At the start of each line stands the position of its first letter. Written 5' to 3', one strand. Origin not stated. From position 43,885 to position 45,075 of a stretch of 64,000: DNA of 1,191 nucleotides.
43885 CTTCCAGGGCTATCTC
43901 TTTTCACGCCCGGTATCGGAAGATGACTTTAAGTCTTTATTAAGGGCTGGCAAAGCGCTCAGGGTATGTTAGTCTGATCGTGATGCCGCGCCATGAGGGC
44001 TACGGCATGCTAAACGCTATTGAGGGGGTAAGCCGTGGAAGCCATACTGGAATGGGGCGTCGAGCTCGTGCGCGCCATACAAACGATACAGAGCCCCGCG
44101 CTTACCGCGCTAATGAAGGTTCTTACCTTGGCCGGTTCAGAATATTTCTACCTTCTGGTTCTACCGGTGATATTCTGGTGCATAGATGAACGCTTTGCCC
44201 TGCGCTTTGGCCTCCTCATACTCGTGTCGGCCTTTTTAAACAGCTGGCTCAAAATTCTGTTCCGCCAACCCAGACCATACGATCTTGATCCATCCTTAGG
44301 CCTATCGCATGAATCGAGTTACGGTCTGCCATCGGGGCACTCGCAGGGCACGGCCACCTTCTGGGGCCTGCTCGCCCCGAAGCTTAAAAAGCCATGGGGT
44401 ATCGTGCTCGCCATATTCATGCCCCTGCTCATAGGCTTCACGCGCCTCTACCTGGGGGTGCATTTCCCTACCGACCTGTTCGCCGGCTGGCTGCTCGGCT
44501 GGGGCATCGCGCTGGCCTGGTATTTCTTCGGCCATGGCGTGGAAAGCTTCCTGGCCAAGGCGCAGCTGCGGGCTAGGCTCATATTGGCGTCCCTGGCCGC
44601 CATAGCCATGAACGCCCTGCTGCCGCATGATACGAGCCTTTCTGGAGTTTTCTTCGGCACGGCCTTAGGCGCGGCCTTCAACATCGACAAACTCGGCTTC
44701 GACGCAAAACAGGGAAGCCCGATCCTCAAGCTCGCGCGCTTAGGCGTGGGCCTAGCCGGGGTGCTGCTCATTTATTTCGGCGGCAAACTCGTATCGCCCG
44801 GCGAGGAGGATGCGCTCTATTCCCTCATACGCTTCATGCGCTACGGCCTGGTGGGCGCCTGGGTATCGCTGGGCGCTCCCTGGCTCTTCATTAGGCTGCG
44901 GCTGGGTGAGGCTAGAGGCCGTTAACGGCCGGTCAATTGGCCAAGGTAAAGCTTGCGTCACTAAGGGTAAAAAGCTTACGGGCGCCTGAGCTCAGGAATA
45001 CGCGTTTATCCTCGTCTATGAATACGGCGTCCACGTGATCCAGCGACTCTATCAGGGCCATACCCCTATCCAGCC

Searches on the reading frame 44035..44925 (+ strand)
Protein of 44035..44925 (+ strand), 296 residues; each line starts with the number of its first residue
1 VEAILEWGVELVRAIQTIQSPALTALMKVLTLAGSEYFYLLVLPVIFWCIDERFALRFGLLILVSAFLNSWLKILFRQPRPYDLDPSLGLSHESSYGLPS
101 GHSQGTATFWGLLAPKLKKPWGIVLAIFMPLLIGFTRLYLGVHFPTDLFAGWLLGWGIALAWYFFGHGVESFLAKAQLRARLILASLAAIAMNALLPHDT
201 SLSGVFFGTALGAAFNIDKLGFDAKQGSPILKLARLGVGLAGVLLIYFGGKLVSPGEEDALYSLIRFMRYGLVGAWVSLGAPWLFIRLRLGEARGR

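Call 7: search_protein_families(library=pfam, proteins=[window:44035-44925:+])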
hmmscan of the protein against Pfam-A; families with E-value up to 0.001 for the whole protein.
window:44035-44925:+ (296 aa): 2 families
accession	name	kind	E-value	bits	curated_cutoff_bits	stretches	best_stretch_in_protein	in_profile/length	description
PF01569.27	PAP2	-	6.3e-22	78.2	27.2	1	55-165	2-124/130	PAP2 superfamily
PF14378.12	PAP2_3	-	0.00011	22.5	27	1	93-160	122-189/190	PAP2 superfamily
